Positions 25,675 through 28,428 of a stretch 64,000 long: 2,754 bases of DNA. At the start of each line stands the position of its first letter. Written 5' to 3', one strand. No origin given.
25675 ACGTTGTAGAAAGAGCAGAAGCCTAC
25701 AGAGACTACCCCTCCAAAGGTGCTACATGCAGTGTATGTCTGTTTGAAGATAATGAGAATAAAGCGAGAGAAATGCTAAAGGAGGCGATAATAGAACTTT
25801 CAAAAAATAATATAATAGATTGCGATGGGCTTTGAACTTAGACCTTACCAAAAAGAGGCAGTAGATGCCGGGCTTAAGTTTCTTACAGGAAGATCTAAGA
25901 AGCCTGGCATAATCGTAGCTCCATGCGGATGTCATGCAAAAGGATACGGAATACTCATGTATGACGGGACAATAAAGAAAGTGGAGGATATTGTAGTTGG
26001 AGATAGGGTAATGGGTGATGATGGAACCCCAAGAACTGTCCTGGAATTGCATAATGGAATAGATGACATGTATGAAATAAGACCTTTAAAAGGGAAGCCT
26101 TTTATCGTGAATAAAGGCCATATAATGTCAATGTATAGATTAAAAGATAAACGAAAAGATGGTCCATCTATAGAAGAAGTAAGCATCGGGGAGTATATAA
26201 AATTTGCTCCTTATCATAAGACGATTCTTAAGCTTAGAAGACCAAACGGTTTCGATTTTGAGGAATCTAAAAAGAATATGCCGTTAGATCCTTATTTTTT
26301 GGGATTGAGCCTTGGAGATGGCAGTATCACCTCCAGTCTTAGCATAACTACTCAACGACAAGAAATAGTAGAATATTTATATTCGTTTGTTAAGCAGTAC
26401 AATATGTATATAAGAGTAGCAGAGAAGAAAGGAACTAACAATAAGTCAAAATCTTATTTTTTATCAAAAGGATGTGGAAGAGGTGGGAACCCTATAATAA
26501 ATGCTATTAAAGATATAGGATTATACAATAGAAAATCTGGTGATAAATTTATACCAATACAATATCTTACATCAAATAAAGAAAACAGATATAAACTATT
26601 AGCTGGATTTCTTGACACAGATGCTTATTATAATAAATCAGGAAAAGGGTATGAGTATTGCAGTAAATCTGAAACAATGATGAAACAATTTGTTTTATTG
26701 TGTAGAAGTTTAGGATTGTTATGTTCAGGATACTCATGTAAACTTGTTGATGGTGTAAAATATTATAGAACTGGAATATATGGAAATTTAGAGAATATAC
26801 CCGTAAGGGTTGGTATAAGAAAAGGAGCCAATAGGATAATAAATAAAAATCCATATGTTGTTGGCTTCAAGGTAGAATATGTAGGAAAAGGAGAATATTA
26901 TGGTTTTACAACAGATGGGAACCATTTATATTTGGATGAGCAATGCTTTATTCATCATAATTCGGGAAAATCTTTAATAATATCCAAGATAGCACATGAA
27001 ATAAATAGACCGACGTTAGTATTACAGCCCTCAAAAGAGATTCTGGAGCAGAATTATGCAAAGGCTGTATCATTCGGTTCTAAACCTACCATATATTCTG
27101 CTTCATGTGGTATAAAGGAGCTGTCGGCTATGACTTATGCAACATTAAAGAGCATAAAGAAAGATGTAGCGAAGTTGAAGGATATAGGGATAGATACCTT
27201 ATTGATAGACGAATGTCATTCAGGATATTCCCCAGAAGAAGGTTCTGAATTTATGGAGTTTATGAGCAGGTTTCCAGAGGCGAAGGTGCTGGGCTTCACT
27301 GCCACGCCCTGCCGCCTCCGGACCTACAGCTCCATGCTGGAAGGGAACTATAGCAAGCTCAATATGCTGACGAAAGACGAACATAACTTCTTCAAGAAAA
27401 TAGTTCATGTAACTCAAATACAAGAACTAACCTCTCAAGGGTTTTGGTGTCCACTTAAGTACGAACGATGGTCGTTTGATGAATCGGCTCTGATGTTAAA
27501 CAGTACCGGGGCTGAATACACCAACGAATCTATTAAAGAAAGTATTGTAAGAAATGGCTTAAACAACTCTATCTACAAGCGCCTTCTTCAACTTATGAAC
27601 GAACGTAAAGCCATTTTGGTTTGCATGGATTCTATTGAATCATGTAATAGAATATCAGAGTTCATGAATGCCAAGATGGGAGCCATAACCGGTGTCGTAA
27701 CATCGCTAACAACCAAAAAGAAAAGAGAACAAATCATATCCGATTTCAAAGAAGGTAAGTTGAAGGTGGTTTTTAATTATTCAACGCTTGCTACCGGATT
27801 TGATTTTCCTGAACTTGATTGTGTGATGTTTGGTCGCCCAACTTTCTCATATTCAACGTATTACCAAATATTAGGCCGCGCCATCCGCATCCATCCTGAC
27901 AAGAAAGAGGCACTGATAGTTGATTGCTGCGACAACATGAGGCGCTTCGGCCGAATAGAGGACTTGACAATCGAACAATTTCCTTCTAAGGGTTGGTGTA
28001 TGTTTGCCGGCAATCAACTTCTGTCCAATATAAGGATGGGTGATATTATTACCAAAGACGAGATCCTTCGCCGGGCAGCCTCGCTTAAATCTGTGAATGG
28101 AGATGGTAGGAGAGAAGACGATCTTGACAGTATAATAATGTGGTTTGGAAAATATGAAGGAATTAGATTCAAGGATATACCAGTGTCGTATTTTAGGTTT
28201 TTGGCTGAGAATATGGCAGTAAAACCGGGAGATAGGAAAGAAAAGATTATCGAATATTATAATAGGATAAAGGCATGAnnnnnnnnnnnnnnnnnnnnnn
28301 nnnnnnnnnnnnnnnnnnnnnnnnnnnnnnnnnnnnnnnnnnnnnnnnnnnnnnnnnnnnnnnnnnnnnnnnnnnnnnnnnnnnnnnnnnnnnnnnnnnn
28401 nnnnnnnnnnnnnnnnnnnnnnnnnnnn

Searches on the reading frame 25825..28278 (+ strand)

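Call 29: search_protein_families(library=phrogs, proteins=[window:25825-28278:+], max_evalue=0.00001)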
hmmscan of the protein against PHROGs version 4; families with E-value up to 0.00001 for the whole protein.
window:25825-28278:+ (817 aa): 10 families
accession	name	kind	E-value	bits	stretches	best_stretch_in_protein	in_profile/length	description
phrog_16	-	DNA, RNA and nucleotide metabolism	1.1e-68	233.4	1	380-716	301-613/986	DNA helicase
phrog_19299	-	head and packaging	6.1e-18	65.6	1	51-298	46-295/702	terminase large subunit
phrog_9690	-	DNA, RNA and nucleotide metabolism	7.8e-17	62.3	1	507-706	75-273/306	DNA helicase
phrog_34449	-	unknown function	4.6e-10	40.3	0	31-129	56-156/241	-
phrog_36964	-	head and packaging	2.6e-09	36.7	1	52-298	107-338/890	terminase large subunit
phrog_510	-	DNA, RNA and nucleotide metabolism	4.2e-09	36.7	1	45-274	416-632/667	DNA primase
phrog_62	-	DNA, RNA and nucleotide metabolism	4.8e-08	31.9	1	623-689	1030-1097/1881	DNA helicase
phrog_15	-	head and packaging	1.3e-06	28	1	51-280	93-319/1330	terminase large subunit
phrog_16694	-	unknown function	3.1e-06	26.4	0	611-703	579-676/1010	-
phrog_3830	-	unknown function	3.3e-06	26.6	0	459-496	401-437/1032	-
